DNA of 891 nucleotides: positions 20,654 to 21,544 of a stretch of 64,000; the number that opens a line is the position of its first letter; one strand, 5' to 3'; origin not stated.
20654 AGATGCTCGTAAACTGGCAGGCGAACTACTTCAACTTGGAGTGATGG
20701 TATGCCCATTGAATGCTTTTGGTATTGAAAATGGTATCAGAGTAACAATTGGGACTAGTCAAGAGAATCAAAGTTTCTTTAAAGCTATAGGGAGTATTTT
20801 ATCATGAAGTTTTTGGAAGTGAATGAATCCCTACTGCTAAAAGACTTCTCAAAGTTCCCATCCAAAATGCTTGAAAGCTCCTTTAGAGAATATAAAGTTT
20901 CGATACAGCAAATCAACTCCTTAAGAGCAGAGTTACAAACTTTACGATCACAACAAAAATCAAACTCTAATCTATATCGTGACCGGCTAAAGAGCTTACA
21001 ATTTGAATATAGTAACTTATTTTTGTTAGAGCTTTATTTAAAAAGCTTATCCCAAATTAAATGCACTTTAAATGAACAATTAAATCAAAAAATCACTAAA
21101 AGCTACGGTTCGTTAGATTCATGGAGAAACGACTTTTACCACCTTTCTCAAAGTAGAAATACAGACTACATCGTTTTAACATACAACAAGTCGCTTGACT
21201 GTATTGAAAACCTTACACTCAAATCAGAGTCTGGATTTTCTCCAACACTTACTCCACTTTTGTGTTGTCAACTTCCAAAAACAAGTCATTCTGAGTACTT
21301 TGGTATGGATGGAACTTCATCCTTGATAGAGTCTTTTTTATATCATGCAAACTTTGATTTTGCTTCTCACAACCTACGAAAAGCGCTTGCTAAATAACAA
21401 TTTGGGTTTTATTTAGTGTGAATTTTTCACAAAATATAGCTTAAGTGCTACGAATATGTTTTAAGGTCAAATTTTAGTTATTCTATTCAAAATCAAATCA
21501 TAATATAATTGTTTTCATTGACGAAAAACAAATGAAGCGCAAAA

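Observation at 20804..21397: SOD-fold protein without metal ligands, translationally coupled to hisC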

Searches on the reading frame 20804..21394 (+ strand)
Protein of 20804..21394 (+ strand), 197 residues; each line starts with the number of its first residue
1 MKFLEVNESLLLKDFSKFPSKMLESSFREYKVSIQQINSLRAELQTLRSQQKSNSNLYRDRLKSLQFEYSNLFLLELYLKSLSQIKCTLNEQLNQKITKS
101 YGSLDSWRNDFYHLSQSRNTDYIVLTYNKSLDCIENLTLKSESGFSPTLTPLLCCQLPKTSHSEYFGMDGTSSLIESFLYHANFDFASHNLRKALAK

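Call 3: search_protein_families(library=pfam, proteins=[window:20804-21394:+], max_evalue=10)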
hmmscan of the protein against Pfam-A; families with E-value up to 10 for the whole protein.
window:20804-21394:+ (197 aa): 4 families
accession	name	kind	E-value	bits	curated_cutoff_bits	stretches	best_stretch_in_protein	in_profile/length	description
PF02777.23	Sod_Fe_C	-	0.00022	21.7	20.9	1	91-159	3-72/102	Iron/manganese superoxide dismutases, C-terminal domain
PF24922.1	ACBP4_C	-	0.1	13.3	31.2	1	23-55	64-95/105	Acyl-CoA-binding domain-containing protein 4-6, C-terminal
PF21975.1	ASNSD1-SEP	-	0.17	12.5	27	1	14-66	18-70/96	ASNSD1 upstream open reading frame protein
PF08003.17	Methyltransf_9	-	0.25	10.7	23.8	1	35-114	12-89/315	Protein of unknown function (DUF1698)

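Call 4: search_protein_families(library=ncbifam, proteins=[window:20804-21394:+], max_evalue=10)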
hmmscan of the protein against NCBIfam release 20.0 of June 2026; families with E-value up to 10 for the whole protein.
window:20804-21394:+ (197 aa): 3 families
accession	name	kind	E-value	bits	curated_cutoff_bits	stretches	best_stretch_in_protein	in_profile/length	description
NF041312.1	Superox_dis_Halo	equivalog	2.5e-05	24.4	300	1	37-195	36-192/196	superoxide dismutase [Mn]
NF004435.0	PRK05771.3-4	equivalog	0.16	10.3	1410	1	28-100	101-168/701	V-type ATP synthase subunit I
NF041860.1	silencer_MvaT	exception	0.45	10.7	180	1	27-95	4-64/125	histone-like nucleoid-structuring protein MvaT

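Call 5: search_solved_structures(query=window:20804-21394:+, max_evalue=10, show_alignments=3)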
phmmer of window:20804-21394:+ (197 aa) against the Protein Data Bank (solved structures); distinct sequences matched with E-value up to 10: 10.
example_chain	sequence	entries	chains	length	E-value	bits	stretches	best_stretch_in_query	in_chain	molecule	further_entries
1coj_A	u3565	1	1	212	0.0071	19.4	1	19-194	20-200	PROTEIN (SUPEROXIDE DISMUTASE)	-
2awp_A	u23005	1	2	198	0.0083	19.2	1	92-197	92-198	Iron Super-Oxide Dismutase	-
4yet_A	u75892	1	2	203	0.014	18.4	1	93-192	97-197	Superoxide dismutase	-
3cei_A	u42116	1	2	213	0.054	16.5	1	72-189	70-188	Superoxide dismutase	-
2goj_A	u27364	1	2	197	0.26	14.3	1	92-197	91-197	Fe-superoxide dismutase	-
2bpi_A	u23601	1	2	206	0.3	14.1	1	92-197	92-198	FE-SUPEROXIDE DISMUTASE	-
4ra7_A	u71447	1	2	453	1.6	11.7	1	91-168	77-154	Peptidoglycan glycosyltransferase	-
4n1x_A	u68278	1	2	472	1.7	11.6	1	91-168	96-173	Peptidoglycan glycosyltransferase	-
4jbf_A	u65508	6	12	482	1.8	11.6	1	91-168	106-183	Peptidoglycan glycosyltransferase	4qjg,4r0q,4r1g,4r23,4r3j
8u8w_A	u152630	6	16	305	1.9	11.5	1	77-130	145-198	N-acetylneuraminate lyase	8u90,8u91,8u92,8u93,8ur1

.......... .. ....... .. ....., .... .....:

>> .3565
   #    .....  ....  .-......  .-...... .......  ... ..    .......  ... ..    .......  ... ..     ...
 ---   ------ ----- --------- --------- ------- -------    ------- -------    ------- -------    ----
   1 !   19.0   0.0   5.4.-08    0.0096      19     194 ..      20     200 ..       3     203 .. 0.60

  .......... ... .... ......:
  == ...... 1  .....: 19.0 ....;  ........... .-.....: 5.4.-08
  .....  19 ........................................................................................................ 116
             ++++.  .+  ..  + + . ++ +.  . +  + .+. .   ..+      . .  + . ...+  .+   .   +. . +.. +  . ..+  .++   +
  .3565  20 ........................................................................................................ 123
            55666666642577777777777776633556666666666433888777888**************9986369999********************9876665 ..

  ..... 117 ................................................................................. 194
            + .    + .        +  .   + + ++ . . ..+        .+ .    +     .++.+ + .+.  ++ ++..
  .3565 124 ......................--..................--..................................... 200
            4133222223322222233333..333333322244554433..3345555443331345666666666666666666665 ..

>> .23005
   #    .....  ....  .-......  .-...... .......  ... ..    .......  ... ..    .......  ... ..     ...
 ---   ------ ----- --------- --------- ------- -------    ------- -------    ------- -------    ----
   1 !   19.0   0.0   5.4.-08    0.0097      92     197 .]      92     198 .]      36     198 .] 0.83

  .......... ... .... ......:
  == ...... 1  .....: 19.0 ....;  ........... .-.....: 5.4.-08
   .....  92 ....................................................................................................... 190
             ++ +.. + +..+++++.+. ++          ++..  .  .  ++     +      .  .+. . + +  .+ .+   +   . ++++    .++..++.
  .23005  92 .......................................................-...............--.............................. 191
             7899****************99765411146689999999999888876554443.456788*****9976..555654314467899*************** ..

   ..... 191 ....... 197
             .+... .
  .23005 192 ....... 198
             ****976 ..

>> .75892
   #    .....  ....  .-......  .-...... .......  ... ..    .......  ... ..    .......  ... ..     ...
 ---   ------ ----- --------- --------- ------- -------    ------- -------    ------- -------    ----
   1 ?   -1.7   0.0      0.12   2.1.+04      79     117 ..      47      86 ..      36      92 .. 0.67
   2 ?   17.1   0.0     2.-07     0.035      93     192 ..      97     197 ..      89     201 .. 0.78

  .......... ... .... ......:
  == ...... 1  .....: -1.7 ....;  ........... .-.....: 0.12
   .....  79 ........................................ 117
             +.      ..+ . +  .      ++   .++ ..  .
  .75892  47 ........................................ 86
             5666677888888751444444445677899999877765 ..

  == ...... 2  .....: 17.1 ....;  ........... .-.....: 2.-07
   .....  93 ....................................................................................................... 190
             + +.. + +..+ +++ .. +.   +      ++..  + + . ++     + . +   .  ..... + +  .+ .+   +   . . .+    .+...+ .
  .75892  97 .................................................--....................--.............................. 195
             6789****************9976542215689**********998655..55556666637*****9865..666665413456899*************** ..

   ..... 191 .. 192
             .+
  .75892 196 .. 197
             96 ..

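Call 6: find_homologous_proteins(query=window:20804-21394:+, max_evalue=0.001)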
Query window:20804-21394:+ (197 aa): 2 proteins with E <= 0.001 among 120 candidates.
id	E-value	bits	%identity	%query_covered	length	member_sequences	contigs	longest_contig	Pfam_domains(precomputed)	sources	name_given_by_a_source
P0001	3.0e-121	420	100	100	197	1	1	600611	-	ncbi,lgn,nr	ncbi:MAG: hypothetical protein KC646_02030 [Candidatus Cloacimonetes bacterium]|nr:hypothetical prot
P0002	3.3e-69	250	64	99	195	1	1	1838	-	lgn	-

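Call 11: find_encoding_contigs(protein=P0002, flank=5000)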
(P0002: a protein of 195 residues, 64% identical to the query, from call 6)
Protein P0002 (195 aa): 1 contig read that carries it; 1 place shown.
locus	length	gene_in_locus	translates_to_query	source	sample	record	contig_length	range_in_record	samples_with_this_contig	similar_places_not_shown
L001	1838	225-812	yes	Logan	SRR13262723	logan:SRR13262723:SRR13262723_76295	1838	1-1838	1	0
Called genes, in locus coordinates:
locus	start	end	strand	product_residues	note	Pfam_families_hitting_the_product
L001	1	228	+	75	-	?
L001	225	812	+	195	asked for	-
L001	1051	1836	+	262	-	?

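Call 19: predict_structure(alignment_id=A1)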
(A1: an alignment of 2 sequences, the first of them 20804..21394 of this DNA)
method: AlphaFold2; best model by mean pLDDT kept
length: 197 residues; sequences in the alignment: 2
mean_pLDDT: 40.2   pTM: 0.27
mean pLDDT of the five models: 40.2, 40.1, 39.5, 37.5, 36.1
residues with pLDDT >= 90: 0; 70-90: 1; 50-70: 44; < 50: 152
segments of 3 or more residues with pLDDT < 50: 1-34, 69-93, 109-197
pLDDT, mean of each block of 10 residues (from residue 1): 27 39 35 50 66 59 55 45 41 50 51 39 39 38 33 26 24 26 29 30
secondary structure, 60 per line:
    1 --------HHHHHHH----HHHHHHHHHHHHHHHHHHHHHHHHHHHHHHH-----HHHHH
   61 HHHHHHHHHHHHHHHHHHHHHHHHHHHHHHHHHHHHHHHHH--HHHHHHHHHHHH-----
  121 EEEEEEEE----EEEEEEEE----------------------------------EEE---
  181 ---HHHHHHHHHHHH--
elements in order: H9-15 H20-50 H56-101 H104-115 E121-128 E133-140 E175-177 H184-195

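Call 20: search_protein_representatives(alignment_id=A1)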
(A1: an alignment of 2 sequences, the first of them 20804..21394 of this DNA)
Query: 2 sequences, 197 profile positions. Proteins with E-value up to 0.001 (for the whole library): 76; up to 1e-10: 11; up to 1e-30: 2. The best 76 are listed.
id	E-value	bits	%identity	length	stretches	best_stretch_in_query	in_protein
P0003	2.6e-76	272.1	-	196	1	1-193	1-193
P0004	5.7e-31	124.1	-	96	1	1-95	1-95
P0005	1.3e-21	93.6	-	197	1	16-185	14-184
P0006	1.4e-20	90.2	-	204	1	3-181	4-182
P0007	2.2e-16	76.5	-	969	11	68-112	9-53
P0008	1.2e-15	74.1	-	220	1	4-187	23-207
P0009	9.3e-14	68.0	-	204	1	1-188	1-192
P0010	8.3e-13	64.9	-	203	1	4-193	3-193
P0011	1.0e-12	64.5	-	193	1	13-185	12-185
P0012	4.7e-12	62.4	-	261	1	2-184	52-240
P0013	1.3e-11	61.0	-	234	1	5-187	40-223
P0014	2.3e-10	56.9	-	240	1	4-185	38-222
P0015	3.4e-10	56.3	-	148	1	4-112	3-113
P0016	5.3e-10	55.7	-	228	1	11-181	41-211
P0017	5.7e-10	55.6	-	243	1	13-179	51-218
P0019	4.9e-09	52.6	-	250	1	17-194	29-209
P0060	1.2e-04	38.2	-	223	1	29-144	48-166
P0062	1.5e-04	37.9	-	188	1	9-136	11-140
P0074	5.6e-04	36.0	-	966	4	68-111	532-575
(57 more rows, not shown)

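Call 25: find_homologous_proteins(query=A2, max_evalue=0.00001)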
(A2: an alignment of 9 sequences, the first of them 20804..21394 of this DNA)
Query A2 (9 sequences) (197 aa, profile of the alignment): 1126 proteins with E <= 0.00001 among 3516 candidates; the best 120 are listed.
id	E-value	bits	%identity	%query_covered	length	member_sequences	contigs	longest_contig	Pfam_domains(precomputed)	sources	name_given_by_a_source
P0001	1.1e-75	271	100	100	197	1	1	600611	-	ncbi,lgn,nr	ncbi:MAG: hypothetical protein KC646_02030 [Candidatus Cloacimonetes bacterium]|nr:hypothetical prot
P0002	4.1e-75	270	64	99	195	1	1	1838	-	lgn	-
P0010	1.5e-74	268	25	97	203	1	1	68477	PF02777.24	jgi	jgi:superoxide dismutase, Fe-Mn family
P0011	8.8e-71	255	26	85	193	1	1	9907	PF02777.24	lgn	-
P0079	3.0e-68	247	29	95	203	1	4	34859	PF02777.24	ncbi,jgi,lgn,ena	-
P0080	1.9e-63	232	31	80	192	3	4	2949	PF02777.24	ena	-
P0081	1.2e-61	226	27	92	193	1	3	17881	PF02777.24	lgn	-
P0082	9.8e-53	197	25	77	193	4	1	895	PF02777.24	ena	-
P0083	1.5e-51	193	24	88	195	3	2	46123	PF02777.24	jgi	jgi:Fe-Mn family superoxide dismutase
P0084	5.4e-51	191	23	96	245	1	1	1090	PF02777.24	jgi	jgi:Fe-Mn family superoxide dismutase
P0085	1.2e-50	190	22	93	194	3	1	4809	PF02777.24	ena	-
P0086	1.9e-50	189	23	93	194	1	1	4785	PF02777.24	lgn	-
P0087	3.9e-50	188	22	93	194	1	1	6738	PF02777.24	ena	-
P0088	4.1e-50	188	25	93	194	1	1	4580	PF00081.28,PF02777.24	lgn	-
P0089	6.8e-50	187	23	73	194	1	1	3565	PF02777.24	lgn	-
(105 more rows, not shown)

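Call 27: find_encoding_contigs(protein=P0003, flank=6000)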
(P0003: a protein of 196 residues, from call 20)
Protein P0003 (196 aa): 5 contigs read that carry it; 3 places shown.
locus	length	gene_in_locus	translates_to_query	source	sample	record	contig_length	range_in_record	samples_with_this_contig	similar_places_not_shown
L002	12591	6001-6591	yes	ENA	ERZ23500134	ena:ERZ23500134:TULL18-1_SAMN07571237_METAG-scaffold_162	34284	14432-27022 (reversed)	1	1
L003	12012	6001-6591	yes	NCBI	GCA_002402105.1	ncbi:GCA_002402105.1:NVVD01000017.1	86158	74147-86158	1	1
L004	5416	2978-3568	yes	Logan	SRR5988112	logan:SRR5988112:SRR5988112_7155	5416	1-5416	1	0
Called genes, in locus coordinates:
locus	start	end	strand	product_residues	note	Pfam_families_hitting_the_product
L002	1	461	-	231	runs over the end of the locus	PF00072:Response_reg, PF00486:Trans_reg_C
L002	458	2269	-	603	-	PF00512:HisKA (weak), PF02518:HATPase_c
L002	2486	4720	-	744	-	PF00330:Aconitase, PF00694:Aconitase_C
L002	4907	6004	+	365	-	PF00155:Aminotran_1_2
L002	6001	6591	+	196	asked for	PF02777:Sod_Fe_C (weak)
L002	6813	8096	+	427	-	PF00990:GGDEF (weak), PF00563:EAL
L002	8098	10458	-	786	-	PF02743:dCache_1, PF00512:HisKA, PF02518:HATPase_c, PF00072:Response_reg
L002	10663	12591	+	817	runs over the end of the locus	PF00343:Phosphorylase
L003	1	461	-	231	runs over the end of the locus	PF00072:Response_reg, PF00486:Trans_reg_C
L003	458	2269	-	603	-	PF00512:HisKA (weak), PF02518:HATPase_c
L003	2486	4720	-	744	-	PF00330:Aconitase, PF00694:Aconitase_C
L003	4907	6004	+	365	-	PF00155:Aminotran_1_2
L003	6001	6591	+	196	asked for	PF02777:Sod_Fe_C (weak)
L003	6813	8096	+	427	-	PF00990:GGDEF (weak), PF00563:EAL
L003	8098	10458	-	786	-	PF02743:dCache_1, PF00512:HisKA, PF02518:HATPase_c, PF00072:Response_reg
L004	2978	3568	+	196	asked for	PF02777:Sod_Fe_C (weak)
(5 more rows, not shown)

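Call 28: find_encoding_contigs(protein=P0006, flank=6000)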
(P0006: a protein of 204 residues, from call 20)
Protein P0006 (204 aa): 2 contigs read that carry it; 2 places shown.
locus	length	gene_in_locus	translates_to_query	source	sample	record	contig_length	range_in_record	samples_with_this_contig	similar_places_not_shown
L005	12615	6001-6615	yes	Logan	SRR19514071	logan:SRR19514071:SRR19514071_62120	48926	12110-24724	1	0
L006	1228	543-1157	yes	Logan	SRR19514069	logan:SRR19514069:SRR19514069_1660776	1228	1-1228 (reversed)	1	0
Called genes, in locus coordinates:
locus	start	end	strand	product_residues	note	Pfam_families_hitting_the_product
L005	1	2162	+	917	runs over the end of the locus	PF13181:TPR_8 (faint), PF13424:TPR_12 (faint), PF12895:ANAPC3 (weak), PF14559:TPR_19, PF12895:ANAPC3, PF07719:TPR_2 (weak), PF13414:TPR_11 (weak), PF14559:TPR_19 (weak), +13 more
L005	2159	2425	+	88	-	PF17209:Hfq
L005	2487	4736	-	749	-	PF00330:Aconitase, PF00694:Aconitase_C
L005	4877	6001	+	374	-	PF00155:Aminotran_1_2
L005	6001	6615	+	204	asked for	PF02777:Sod_Fe_C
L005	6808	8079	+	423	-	PF00563:EAL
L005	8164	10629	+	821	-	PF00343:Phosphorylase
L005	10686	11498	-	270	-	PF00557:Peptidase_M24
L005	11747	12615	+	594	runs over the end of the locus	PF14684:Tricorn_C1 (weak), PF17816:PDZ_4 (weak), PF03572:Peptidase_S41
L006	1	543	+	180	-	?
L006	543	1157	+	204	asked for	PF02777:Sod_Fe_C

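Call 29: find_encoding_contigs(protein=P0005, flank=6000, max_places=3)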
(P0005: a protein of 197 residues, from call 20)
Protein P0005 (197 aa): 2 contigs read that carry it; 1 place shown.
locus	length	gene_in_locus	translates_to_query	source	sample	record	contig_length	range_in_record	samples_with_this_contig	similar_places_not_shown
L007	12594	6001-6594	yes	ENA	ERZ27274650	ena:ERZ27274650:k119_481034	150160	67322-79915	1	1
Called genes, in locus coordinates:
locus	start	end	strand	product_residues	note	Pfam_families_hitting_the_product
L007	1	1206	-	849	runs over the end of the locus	PF00675:Peptidase_M16, PF05193:Peptidase_M16_C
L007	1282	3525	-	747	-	PF00330:Aconitase, PF00694:Aconitase_C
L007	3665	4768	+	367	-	PF00155:Aminotran_1_2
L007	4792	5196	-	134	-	-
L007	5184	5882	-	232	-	PF06181:Urate_ox_N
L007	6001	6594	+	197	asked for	PF00081:Sod_Fe_N (weak), PF02777:Sod_Fe_C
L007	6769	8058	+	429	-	PF00990:GGDEF (weak), PF00563:EAL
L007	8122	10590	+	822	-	PF00343:Phosphorylase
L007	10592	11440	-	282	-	PF00557:Peptidase_M24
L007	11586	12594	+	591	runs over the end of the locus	PF03572:Peptidase_S41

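Call 30: find_encoding_contigs(protein=P0008, flank=6000, max_places=3)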
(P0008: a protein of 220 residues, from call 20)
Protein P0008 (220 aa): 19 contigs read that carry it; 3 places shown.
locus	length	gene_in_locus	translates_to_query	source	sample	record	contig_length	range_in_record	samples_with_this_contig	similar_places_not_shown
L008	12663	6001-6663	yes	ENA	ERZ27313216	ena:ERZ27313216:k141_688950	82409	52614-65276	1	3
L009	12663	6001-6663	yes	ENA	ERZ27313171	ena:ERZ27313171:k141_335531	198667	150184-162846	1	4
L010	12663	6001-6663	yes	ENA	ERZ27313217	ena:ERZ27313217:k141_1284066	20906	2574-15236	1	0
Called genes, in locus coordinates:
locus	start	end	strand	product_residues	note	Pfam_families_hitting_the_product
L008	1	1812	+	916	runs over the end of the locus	PF00515:TPR_1 (weak), PF12895:ANAPC3 (weak), PF13424:TPR_12, PF00515:TPR_1, PF07719:TPR_2, PF13181:TPR_8 (weak), PF13414:TPR_11, PF14559:TPR_19, +9 more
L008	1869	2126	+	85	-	PF17209:Hfq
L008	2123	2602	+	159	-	PF13302:Acetyltransf_3, PF00583:Acetyltransf_1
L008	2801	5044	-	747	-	PF00330:Aconitase, PF00694:Aconitase_C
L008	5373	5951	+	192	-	PF00081:Sod_Fe_N, PF02777:Sod_Fe_C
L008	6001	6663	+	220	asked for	PF02777:Sod_Fe_C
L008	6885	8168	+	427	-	PF00990:GGDEF (weak), PF00563:EAL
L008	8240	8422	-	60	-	-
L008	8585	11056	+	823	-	PF00343:Phosphorylase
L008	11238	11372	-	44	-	-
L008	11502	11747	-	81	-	-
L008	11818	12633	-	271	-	PF00557:Peptidase_M24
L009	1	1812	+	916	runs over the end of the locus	PF00515:TPR_1 (weak), PF12895:ANAPC3 (weak), PF13424:TPR_12, PF00515:TPR_1, PF07719:TPR_2, PF13181:TPR_8 (weak), PF13414:TPR_11, PF14559:TPR_19, +9 more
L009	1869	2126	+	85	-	PF17209:Hfq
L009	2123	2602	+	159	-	PF13302:Acetyltransf_3, PF00583:Acetyltransf_1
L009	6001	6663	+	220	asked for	PF02777:Sod_Fe_C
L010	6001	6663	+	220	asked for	PF02777:Sod_Fe_C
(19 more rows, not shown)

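Call 31: find_encoding_contigs(protein=P0009, flank=6000, max_places=3)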
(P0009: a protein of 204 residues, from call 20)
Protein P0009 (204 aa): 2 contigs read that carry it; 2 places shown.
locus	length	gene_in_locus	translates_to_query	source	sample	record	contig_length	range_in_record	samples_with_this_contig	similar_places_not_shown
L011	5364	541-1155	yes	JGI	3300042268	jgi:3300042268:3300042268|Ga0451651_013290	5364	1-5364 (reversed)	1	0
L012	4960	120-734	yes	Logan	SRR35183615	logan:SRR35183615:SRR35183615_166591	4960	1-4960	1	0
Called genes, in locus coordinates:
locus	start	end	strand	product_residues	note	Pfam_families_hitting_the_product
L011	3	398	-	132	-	?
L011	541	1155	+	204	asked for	PF02777:Sod_Fe_C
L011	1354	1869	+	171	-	PF00210:Ferritin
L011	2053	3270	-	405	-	PF00111:Fer2, PF00175:NAD_binding_1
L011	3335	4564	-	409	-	PF00111:Fer2, PF00970:FAD_binding_6 (faint), PF00175:NAD_binding_1, PF08030:NAD_binding_6 (faint)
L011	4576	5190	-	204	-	PF02508:Rnf-Nqr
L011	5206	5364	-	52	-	?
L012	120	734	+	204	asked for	PF02777:Sod_Fe_C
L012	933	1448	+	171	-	PF00210:Ferritin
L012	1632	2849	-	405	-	PF00111:Fer2, PF00175:NAD_binding_1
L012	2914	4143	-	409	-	PF00111:Fer2, PF00970:FAD_binding_6 (faint), PF00175:NAD_binding_1, PF08030:NAD_binding_6 (faint)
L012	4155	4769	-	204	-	PF02508:Rnf-Nqr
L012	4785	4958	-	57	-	?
